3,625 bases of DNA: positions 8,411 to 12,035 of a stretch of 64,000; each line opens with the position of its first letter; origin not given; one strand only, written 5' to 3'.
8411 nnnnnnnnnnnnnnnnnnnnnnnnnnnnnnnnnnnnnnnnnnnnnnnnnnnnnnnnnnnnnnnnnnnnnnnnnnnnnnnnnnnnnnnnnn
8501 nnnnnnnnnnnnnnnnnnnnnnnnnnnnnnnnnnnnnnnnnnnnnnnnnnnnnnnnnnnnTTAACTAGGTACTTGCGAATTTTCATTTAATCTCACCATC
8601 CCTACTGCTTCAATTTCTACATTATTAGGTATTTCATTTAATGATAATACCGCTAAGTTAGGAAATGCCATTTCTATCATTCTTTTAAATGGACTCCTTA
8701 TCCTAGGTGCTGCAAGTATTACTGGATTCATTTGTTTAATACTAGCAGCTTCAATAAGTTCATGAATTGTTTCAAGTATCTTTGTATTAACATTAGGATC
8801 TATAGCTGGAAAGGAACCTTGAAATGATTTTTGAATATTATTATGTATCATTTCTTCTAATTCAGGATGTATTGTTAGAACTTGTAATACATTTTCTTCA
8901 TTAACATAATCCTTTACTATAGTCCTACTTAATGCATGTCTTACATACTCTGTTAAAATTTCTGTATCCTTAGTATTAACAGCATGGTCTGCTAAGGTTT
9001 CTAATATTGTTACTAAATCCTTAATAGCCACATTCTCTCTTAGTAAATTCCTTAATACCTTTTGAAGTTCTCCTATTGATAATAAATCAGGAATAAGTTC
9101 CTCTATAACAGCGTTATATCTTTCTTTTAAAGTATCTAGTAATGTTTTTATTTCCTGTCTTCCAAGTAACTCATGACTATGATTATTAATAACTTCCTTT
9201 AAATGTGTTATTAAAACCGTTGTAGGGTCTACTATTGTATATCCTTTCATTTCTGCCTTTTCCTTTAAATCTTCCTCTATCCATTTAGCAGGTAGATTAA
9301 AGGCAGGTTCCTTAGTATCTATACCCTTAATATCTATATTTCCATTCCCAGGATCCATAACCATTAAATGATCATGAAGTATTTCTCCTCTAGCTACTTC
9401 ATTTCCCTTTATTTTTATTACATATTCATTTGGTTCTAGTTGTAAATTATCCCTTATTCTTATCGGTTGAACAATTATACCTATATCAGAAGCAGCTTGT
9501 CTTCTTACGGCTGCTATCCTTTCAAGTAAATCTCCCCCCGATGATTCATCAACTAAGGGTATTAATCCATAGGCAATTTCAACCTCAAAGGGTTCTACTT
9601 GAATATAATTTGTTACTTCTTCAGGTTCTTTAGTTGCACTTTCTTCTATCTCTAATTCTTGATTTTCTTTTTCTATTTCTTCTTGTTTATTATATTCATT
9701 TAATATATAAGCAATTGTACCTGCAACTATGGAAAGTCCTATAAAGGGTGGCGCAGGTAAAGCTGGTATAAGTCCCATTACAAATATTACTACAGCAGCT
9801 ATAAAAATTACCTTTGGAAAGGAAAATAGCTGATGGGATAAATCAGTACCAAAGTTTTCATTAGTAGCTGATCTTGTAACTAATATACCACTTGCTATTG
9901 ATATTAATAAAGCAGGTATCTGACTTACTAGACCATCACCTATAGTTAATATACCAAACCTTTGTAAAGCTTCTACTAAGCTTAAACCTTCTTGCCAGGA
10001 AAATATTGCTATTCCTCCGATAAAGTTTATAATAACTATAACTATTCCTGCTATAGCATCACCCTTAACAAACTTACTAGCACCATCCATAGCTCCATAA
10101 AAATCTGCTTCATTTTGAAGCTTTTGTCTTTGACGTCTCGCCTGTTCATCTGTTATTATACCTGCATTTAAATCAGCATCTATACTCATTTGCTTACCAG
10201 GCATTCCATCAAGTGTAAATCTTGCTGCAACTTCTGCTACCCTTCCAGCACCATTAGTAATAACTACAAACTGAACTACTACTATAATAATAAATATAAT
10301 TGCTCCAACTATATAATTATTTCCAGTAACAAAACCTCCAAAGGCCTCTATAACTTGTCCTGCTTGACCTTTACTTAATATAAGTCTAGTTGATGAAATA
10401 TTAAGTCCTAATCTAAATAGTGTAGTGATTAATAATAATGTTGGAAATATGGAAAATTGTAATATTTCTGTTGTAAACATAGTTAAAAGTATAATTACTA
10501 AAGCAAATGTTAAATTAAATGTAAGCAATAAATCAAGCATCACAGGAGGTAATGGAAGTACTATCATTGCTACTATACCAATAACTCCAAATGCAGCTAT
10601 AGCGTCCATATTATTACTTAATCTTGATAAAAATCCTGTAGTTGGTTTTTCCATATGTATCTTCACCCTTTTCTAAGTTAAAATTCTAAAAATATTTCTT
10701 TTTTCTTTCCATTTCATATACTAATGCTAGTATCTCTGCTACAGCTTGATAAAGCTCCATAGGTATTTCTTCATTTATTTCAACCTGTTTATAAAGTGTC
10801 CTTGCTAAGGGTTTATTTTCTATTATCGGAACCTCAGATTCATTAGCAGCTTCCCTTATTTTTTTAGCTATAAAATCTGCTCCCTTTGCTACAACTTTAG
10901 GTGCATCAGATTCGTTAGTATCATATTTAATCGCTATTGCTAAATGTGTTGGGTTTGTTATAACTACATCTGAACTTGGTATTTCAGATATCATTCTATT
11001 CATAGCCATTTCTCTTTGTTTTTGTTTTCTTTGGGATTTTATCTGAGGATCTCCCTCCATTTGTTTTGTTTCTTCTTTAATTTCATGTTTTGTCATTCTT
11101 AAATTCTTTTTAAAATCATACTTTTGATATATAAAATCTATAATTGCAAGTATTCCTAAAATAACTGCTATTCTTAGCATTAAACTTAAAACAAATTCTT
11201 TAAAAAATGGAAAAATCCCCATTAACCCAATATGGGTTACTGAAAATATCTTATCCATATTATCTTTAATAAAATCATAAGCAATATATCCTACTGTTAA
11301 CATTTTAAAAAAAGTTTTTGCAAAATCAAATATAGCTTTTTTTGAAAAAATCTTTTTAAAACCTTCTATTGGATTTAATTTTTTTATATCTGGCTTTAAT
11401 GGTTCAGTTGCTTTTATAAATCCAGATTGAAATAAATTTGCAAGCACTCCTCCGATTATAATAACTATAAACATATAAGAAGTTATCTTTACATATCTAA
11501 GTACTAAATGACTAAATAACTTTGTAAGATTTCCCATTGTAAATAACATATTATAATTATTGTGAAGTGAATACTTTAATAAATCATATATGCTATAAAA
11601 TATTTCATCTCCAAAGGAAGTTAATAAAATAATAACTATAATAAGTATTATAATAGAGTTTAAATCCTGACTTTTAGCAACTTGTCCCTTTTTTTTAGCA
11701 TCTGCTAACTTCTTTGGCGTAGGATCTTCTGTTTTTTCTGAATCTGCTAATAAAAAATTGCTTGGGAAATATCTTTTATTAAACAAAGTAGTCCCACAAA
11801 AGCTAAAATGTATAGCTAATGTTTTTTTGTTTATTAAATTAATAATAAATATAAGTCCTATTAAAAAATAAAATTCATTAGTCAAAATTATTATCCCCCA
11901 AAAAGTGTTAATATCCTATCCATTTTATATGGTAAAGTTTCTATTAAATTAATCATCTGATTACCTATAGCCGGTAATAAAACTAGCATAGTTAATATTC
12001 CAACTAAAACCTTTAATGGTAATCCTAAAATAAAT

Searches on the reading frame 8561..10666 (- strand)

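Call 68: search_protein_families(library=pfam, proteins=[window:8561-10666:-], max_evalue=0.00001)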
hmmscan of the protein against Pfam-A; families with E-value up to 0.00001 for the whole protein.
window:8561-10666:- (701 aa): 1 family
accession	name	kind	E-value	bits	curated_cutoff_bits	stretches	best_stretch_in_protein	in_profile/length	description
PF00771.25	FHIPEP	-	2.7e-275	915.4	29.1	1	31-683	1-656/657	FHIPEP family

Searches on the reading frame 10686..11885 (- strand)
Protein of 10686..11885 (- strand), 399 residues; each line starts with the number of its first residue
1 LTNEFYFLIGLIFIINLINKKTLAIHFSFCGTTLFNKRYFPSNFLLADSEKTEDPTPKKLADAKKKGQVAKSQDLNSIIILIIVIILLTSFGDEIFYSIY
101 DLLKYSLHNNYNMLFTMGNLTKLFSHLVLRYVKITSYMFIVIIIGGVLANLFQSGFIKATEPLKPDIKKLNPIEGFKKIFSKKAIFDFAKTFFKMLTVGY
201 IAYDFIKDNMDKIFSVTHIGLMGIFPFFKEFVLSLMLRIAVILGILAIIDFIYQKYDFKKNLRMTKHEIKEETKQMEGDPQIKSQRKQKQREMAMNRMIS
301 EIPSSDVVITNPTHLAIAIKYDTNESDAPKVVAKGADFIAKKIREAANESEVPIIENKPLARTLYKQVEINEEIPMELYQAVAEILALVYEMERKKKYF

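Call 68: search_protein_families(library=pfam, proteins=[window:10686-11885:-], max_evalue=0.00001)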
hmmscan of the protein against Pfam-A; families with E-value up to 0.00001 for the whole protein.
window:10686-11885:- (399 aa): 1 family
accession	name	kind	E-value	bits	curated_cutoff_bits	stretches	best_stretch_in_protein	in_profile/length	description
PF01312.24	Bac_export_2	-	7.7e-130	433.4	24.4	1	50-389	2-335/335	FlhB HrpN YscU SpaS Family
